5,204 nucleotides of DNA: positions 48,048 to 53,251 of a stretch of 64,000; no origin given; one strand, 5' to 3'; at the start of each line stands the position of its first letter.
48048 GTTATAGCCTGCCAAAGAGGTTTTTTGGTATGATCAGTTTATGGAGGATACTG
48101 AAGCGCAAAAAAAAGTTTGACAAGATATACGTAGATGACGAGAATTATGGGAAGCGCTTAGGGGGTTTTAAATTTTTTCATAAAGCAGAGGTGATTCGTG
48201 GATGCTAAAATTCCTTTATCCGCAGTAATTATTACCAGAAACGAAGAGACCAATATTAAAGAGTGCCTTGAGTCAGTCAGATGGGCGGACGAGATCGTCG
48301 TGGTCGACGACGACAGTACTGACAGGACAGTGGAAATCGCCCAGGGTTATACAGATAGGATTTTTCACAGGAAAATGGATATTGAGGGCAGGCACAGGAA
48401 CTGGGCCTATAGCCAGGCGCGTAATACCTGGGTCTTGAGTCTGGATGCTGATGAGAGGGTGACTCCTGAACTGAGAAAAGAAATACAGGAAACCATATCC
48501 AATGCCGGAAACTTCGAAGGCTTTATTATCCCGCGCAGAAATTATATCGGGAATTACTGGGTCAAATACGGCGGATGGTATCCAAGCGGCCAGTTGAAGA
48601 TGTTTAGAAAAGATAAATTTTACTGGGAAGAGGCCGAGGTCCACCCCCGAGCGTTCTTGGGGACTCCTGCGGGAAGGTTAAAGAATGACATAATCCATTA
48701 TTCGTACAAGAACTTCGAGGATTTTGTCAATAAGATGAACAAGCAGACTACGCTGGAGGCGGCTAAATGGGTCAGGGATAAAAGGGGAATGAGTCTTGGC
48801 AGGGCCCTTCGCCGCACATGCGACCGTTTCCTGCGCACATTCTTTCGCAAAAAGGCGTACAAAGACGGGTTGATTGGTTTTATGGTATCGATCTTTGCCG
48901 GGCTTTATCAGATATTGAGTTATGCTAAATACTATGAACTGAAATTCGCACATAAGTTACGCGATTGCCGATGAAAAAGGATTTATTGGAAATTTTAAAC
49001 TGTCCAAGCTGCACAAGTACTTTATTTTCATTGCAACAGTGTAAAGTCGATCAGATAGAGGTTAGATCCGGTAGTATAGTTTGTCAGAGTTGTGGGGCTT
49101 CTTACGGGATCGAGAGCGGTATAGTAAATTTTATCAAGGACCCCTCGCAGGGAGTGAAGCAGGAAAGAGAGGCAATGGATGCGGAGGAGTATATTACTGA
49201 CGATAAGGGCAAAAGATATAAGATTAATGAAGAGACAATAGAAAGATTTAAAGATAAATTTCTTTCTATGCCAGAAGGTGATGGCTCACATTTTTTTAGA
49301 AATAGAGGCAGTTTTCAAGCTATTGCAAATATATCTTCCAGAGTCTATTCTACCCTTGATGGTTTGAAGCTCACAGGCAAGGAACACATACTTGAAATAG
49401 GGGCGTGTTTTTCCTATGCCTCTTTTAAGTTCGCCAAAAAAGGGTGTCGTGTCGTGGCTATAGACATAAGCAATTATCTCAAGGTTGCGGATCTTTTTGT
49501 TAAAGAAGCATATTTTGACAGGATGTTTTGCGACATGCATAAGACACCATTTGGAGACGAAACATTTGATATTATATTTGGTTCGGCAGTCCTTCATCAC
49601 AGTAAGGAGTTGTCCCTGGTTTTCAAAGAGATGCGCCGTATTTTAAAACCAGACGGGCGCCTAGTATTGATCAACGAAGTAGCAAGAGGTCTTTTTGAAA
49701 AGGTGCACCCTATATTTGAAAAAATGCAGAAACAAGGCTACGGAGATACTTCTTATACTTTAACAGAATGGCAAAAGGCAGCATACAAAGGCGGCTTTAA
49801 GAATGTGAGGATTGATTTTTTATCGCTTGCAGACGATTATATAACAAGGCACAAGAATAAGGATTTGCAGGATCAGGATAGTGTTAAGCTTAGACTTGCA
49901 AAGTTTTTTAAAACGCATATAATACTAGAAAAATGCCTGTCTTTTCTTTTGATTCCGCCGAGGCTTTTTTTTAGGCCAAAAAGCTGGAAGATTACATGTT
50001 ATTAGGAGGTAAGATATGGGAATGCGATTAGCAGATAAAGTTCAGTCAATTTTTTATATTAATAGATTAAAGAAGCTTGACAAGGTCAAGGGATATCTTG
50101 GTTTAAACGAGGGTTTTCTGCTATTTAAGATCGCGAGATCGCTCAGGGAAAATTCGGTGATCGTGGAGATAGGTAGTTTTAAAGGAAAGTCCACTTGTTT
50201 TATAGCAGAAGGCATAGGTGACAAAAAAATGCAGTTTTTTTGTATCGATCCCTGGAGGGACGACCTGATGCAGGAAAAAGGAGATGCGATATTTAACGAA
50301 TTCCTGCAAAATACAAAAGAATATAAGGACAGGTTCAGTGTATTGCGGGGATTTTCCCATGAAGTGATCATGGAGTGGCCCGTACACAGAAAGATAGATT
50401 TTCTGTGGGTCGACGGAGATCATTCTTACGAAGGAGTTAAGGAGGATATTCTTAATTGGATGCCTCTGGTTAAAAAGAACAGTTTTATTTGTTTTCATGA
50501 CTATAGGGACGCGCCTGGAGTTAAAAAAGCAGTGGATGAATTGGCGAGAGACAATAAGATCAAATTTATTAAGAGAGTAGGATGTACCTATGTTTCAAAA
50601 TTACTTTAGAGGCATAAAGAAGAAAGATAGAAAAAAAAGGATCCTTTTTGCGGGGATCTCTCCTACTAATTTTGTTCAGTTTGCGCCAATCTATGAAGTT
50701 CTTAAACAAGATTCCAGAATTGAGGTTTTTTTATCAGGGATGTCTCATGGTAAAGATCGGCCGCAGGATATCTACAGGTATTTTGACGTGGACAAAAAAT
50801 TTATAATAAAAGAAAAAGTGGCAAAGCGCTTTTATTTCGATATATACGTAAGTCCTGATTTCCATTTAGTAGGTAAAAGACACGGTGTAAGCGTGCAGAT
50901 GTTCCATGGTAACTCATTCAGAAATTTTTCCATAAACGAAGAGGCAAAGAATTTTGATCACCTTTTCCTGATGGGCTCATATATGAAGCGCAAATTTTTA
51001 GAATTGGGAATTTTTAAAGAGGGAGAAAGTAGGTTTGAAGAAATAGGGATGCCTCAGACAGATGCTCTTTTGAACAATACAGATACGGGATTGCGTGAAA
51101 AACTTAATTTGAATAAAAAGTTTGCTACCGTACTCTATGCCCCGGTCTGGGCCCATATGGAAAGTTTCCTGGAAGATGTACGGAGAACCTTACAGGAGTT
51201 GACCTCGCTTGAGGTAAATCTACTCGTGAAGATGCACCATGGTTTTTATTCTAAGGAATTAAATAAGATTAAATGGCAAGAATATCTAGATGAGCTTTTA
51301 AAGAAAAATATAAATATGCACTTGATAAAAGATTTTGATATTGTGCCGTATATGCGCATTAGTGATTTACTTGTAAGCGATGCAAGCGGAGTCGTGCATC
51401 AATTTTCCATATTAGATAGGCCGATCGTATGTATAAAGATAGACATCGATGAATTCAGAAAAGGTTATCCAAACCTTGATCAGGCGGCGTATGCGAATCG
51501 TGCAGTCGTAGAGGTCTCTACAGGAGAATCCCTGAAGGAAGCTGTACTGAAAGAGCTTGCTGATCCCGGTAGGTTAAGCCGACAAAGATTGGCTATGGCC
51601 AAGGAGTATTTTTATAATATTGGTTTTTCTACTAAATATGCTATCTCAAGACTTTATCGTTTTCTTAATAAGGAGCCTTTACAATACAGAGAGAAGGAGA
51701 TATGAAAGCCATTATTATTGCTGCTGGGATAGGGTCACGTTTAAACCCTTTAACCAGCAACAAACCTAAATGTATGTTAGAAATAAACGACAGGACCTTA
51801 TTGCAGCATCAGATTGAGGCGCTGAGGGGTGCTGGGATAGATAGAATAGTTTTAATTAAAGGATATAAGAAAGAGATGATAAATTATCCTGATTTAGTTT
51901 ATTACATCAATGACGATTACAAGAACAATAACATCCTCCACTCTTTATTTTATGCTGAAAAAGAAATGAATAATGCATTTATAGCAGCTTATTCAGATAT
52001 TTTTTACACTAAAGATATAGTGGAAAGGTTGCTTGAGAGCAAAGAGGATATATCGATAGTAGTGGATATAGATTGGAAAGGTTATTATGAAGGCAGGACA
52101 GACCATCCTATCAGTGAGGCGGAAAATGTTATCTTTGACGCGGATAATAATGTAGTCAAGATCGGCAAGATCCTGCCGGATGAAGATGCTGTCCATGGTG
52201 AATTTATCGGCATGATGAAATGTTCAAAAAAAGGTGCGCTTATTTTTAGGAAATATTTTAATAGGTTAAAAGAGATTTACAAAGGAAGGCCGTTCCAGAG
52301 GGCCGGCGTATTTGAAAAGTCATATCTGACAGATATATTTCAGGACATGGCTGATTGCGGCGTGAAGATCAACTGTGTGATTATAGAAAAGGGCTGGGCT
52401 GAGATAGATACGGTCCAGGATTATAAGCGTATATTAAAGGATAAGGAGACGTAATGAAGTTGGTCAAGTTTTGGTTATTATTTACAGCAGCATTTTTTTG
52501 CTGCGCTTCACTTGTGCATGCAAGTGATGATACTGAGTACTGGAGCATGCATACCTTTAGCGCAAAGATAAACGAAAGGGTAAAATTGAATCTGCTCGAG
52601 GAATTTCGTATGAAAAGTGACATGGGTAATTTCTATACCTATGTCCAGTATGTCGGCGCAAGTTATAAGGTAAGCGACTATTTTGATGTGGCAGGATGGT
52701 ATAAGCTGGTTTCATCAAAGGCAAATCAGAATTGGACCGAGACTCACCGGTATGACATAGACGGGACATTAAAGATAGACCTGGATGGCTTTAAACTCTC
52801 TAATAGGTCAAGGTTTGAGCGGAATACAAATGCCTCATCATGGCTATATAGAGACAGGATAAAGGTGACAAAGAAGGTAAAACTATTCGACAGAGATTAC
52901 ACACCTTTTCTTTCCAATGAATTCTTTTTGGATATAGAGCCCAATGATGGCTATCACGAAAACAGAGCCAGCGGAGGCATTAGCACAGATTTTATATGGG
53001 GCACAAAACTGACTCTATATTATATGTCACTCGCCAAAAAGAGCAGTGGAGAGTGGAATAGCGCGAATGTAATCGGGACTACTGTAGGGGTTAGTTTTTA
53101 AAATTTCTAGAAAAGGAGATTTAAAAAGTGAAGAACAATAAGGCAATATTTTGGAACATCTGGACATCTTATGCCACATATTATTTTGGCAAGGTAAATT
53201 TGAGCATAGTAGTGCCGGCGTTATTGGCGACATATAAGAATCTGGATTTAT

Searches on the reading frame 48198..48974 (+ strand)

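Call 5: search_protein_families(library=pfam, proteins=[window:48198-48974:+])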
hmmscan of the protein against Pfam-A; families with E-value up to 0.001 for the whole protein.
window:48198-48974:+ (258 aa): 2 families
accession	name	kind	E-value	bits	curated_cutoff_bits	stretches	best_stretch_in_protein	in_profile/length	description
PF00535.33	Glycos_transf_2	-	2e-20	73.8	23.3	1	8-126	1-130/168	Glycosyl transferase family 2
PF13704.12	Glyco_tranf_2_4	-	3.2e-07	31.2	27.5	1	14-87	1-83/98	Glycosyl transferase family 2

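Call 9: search_protein_families(library=ncbifam, proteins=[window:48198-48974:+], max_evalue=0.01)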
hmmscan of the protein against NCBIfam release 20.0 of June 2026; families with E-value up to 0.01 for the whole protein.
window:48198-48974:+ (258 aa): 11 families
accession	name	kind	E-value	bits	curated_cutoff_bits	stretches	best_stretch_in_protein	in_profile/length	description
TIGR04283.1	glyco_like_mftF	equivalog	2.6e-12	46.8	182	1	7-106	1-103/221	TIGR04283 family arsenosugar biosynthesis glycosyltransferase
TIGR04195.1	S_glycosyl_SunS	equivalog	1.1e-08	34.3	350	1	9-91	61-146/421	SunS family peptide S-glycosyltransferase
NF007482.0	PRK10073.1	equivalog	2.4e-07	30.1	423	1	4-96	5-106/334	glycosyltransferase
TIGR04182.1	glyco_TIGR04182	equivalog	4.2e-06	26.4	325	1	9-99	4-96/293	S-layer glycoprotein N-glycosyltransferase AglJ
NF010496.0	PRK13915.1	equivalog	3.4e-05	23.1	262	1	7-59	33-92/307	glucosyl-3-phosphoglycerate synthase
TIGR03469.1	HpnB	hypoth_equivalog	0.00018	20.6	379.25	1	7-56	46-100/386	hopene-associated glycosyltransferase HpnB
NF047683.1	TeichurnBiosyTuaG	equivalog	0.00021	21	400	1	8-96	8-108/252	teichuronic acid biosynthesis protein TuaG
NF041875.1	EPS_EpsD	equivalog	0.00024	20.6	370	1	7-94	1-98/325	exopolysaccharide biosynthesis glycosyltransferase EpsD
NF045692.1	OglycostaseCruG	equivalog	0.0011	17.9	600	1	8-98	44-150/386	2'-O-glycosyltransferase CruG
NF038302.1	EPS_HpsE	equivalog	0.0033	16.4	300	1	24-56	29-59/307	hormogonium polysaccharide biosynthesis glycosyltransferase HpsE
TIGR03965.1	mycofact_glyco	equivalog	0.0042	16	280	1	8-85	77-164/467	mycofactocin biosynthesis glycosyltransferase MftF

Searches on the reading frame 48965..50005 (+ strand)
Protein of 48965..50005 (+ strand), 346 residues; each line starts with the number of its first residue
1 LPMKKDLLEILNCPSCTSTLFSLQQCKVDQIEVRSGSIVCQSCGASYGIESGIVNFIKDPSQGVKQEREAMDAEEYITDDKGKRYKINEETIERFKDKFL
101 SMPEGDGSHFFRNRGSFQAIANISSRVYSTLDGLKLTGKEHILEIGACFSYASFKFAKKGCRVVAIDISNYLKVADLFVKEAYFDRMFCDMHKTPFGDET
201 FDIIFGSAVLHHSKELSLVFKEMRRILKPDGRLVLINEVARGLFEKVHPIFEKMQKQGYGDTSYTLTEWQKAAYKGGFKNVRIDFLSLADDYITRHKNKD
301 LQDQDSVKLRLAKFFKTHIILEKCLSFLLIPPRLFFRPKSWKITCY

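Call 5: search_protein_families(library=pfam, proteins=[window:48965-50005:+])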
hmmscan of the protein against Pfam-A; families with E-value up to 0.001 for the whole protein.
window:48965-50005:+ (346 aa): 8 families
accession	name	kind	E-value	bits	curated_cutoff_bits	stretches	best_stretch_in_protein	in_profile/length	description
PF08241.18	Methyltransf_11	-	8.9e-18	65.2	21.2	1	143-235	1-95/95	Methyltransferase domain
PF13847.12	Methyltransf_31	-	5.2e-12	46.1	27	1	138-248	3-123/145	Methyltransferase domain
PF13649.12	Methyltransf_25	-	1.1e-11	45.7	27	1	142-231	1-97/97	Methyltransferase domain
PF08242.18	Methyltransf_12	-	5.4e-10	40.3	30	1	143-233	1-98/98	Methyltransferase domain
PF05148.21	Methyltransf_8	-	5e-07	30.3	27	1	164-267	86-186/219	Hypothetical methyltransferase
PF13489.12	Methyltransf_23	-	2e-06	28.1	27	1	152-235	36-116/164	Methyltransferase domain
PF03966.22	Trm112p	-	2.2e-06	27.9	22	1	4-50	1-38/40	Trm112p-like protein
PF01209.24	Ubie_methyltran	-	7.1e-05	22.7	20.1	1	157-241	69-156/233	ubiE/COQ5 methyltransferase family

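Call 9: search_protein_families(library=ncbifam, proteins=[window:48965-50005:+], max_evalue=0.01)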
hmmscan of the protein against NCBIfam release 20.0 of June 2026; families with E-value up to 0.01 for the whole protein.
window:48965-50005:+ (346 aa): 30 families (the best 25 are shown)
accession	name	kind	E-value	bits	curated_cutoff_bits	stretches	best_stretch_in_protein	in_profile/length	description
NF038101.1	Trm112_arch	equivalog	2.7e-13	49.9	77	1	3-56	1-53/59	methytransferase partner Trm112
TIGR02072.1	BioC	equivalog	1.1e-11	45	184.95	1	131-284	27-177/244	malonyl-ACP O-methyltransferase BioC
NF001241.0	PRK00216.1-2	equivalog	1.4e-11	44.5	327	1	130-251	43-162/231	demethylmenaquinone methyltransferase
NF043040.1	corrin_prot_MT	hypoth_equivalog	3.7e-10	39.6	180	1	138-240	41-152/216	corrinoid protein-associated methyltransferase CpaM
NF041675.1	sarc_dimgly_tmase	equivalog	6.5e-10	39.4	550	1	126-272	56-208/278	sarcosine/dimethylglycine N-methyltransferase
NF045667.1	MTase_DVU1556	equivalog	4.4e-09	36.1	155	1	135-279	19-161/213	DVU_1556 family methyltransferase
NF007610.0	PRK10258.1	equivalog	1.8e-07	30.7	342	1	138-243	42-146/251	malonyl-ACP O-methyltransferase BioC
TIGR00452.1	TIGR00452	equivalog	6e-07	28.6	275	1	139-246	118-230/316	tRNA 5-methoxyuridine(34)/uridine 5-oxyacetic acid(34) synthase CmoB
TIGR01983.1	UbiG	equivalog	7.9e-07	28.6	102.95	1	128-235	49-151/228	bifunctional 2-polyprenyl-6-hydroxyphenol methylase/3-demethylubiquinol 3-O-methyltransferase UbiG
NF001240.0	PRK00216.1-1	equivalog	1.8e-06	27.2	378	1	184-252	117-184/251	bifunctional demethylmenaquinone methyltransferase/2-methoxy-6-polyprenyl-1,4-benzoquinol methylase UbiE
NF041255.1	mycofact_MftM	equivalog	2.1e-06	27.3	200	1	134-211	135-215/289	mycofactocin oligosaccharide methyltransferase MftM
NF004452.0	PRK05785.1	equivalog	3.9e-06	26.5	207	1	142-227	55-137/228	hypothetical protein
TIGR01934.1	MenG_MenH_UbiE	subfamily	5.6e-06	25.8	158.35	1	138-241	39-147/223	ubiquinone/menaquinone biosynthesis methyltransferase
NF047649.1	MTase_UXPK_star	exception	1.1e-05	24.7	460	1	141-239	80-185/283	methyltransferase/UXPK-star double selenoprotein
NF008823.0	PRK11873.1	subfamily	1.2e-05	24.9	263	1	190-242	136-188/272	arsenite methyltransferase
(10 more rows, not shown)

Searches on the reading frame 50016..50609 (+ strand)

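Call 5: search_protein_families(library=pfam, proteins=[window:50016-50609:+])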
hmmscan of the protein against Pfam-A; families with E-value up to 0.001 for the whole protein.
window:50016-50609:+ (197 aa): 2 families
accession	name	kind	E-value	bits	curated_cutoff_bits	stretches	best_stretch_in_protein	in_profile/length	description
PF13578.12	Methyltransf_24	-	1.4e-25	90.6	26.3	1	50-163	1-105/105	Methyltransferase domain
PF05711.17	TylF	-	0.00067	19.4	23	1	104-183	172-249/264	Macrocin-O-methyltransferase (TylF)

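Call 9: search_protein_families(library=ncbifam, proteins=[window:50016-50609:+], max_evalue=0.01)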
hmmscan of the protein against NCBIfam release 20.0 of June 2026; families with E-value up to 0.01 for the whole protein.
window:50016-50609:+ (197 aa): 0 families

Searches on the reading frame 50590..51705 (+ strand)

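Call 5: search_protein_families(library=pfam, proteins=[window:50590-51705:+])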
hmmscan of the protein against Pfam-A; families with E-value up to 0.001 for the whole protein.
window:50590-51705:+ (371 aa): 2 families
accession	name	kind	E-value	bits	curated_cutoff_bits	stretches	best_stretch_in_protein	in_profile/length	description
PF04464.20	Glyphos_transf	-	4.4e-17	62.5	22.1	1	96-292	95-302/367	CDP-Glycerol:Poly(glycerophosphate) glycerophosphotransferase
PF02350.25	Epimerase_2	-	0.00018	20.9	30.6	1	146-282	144-284/347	UDP-N-acetylglucosamine 2-epimerase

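Call 9: search_protein_families(library=ncbifam, proteins=[window:50590-51705:+], max_evalue=0.01)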
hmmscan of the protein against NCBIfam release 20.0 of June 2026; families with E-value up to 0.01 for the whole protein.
window:50590-51705:+ (371 aa): 1 family
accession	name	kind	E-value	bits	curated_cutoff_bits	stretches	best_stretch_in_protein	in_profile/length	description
NF041712.1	techglyph_taseTarF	equivalog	1.2e-08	34.4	550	1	102-291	132-321/388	teichoic acid glycerol-phosphate transferase TarF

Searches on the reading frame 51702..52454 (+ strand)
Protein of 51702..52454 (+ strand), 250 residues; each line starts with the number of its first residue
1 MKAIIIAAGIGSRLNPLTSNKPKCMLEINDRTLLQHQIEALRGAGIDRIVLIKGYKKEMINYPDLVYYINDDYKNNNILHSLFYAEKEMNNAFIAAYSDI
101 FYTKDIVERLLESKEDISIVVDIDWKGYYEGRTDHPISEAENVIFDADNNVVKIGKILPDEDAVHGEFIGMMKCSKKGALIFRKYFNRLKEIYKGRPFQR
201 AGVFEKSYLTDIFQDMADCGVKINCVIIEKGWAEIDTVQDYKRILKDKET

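Call 5: search_protein_families(library=pfam, proteins=[window:51702-52454:+])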
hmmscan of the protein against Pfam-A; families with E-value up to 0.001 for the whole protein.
window:51702-52454:+ (250 aa): 3 families
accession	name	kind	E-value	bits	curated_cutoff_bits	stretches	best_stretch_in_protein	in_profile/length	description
PF12804.13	NTP_transf_3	-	1.9e-13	51.3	27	1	3-121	1-120/160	MobA-like NTP transferase domain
PF00483.29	NTP_transferase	-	4.4e-11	43.3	21.2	1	2-59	1-60/245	Nucleotidyl transferase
PF01128.25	IspD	-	1.7e-05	25.2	27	1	2-53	2-51/221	2-C-methyl-D-erythritol 4-phosphate cytidylyltransferase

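Call 9: search_protein_families(library=ncbifam, proteins=[window:51702-52454:+], max_evalue=0.01)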
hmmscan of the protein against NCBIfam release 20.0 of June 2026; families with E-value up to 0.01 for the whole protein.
window:51702-52454:+ (250 aa): 37 families (the best 25 are shown)
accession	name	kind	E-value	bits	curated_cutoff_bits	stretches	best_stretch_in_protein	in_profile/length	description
TIGR03992.1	Arch_glmU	subfamily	4.5e-22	78.5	292.1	1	1-121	1-128/393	bifunctional sugar-1-phosphate nucleotidylyltransferase/acetyltransferase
NF041313.1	UDPGP_AglF_Halo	equivalog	5.3e-20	71.9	400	1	1-121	1-130/234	UTP--glucose-1-phosphate uridylyltransferase AglF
NF045761.1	NAMPUrTaseMurU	equivalog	5.7e-14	52.5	250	1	1-61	1-61/226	N-acetylmuramate alpha-1-phosphate uridylyltransferase MurU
NF041173.1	Sug_nt_acttase_Thmprot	equivalog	1.1e-13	51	600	1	1-124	1-130/405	bifunctional sugar-1-phosphate nucleotidylyltransferase/acetyltransferase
NF041135.1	IPPtranDIPPsyn_Thcocales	equivalog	1.3e-12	47.5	580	1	1-168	1-159/419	bifunctional L-myo-inositol-1-phosphate cytidylyltransferase/CDP-L-myo-inositol myo-inositolphosphotransferase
TIGR01099.1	galU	equivalog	8.7e-12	45.2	326.8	1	1-77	2-79/261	UTP--glucose-1-phosphate uridylyltransferase GalU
NF052502.1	man1P_GTase_Rv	exception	3e-11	42.8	440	1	2-60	2-60/352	mannose-1-phosphate guanylyltransferase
NF049965.1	GlMnHpPGnyltfHddC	equivalog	7e-11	42.2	300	1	1-82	1-77/221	D-glycero-D-manno-heptose 1-phosphate guanosyltransferase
TIGR01208.1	rmlA_long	equivalog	4.5e-10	38.9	320.25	1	2-61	1-61/353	glucose-1-phosphate thymidylyltransferase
NF045665.1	NTPtran_DVU1551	equivalog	2.1e-09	36.9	315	1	1-61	1-56/359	DVU_1551 family NTP transferase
TIGR02623.1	G1P_cyt_trans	equivalog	3.9e-09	36.3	300.25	1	1-67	1-67/255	glucose-1-phosphate cytidylyltransferase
NF045697.1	MurNAcPUrMurU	equivalog_domain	3.1e-08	33.3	370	1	4-51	1-48/229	N-acetylmuramate alpha-1-phosphate uridylyltransferase MurU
TIGR01173.1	glmU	equivalog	2.4e-07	29.9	366.85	1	1-61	1-58/452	bifunctional UDP-N-acetylglucosamine diphosphorylase/glucosamine-1-phosphate N-acetyltransferase GlmU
NF010934.1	PRK14354.1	equivalog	2.5e-07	29.6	450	1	3-61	2-57/447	bifunctional UDP-N-acetylglucosamine diphosphorylase/glucosamine-1-phosphate N-acetyltransferase GlmU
NF009928.0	PRK13389.1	equivalog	4.4e-07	29.3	548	1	2-60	10-68/302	UTP--glucose-1-phosphate uridylyltransferase GalU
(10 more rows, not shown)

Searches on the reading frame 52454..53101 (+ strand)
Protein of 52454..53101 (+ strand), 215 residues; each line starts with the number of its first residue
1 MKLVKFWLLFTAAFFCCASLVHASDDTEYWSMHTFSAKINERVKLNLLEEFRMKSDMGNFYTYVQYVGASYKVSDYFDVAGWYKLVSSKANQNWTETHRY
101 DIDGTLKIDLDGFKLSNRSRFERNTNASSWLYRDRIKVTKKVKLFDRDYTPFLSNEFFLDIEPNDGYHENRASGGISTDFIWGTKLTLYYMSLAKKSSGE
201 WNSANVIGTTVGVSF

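Call 5: search_protein_families(library=pfam, proteins=[window:52454-53101:+])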
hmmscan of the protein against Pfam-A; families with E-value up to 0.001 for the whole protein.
window:52454-53101:+ (215 aa): 1 family
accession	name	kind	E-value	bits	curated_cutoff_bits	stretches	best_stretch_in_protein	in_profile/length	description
PF10677.15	DUF2490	-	3.9e-23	82.6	29.8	1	28-202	2-184/186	Protein of unknown function (DUF2490)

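Call 9: search_protein_families(library=ncbifam, proteins=[window:52454-53101:+], max_evalue=0.01)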
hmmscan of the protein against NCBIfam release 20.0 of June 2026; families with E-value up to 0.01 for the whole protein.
window:52454-53101:+ (215 aa): 0 families
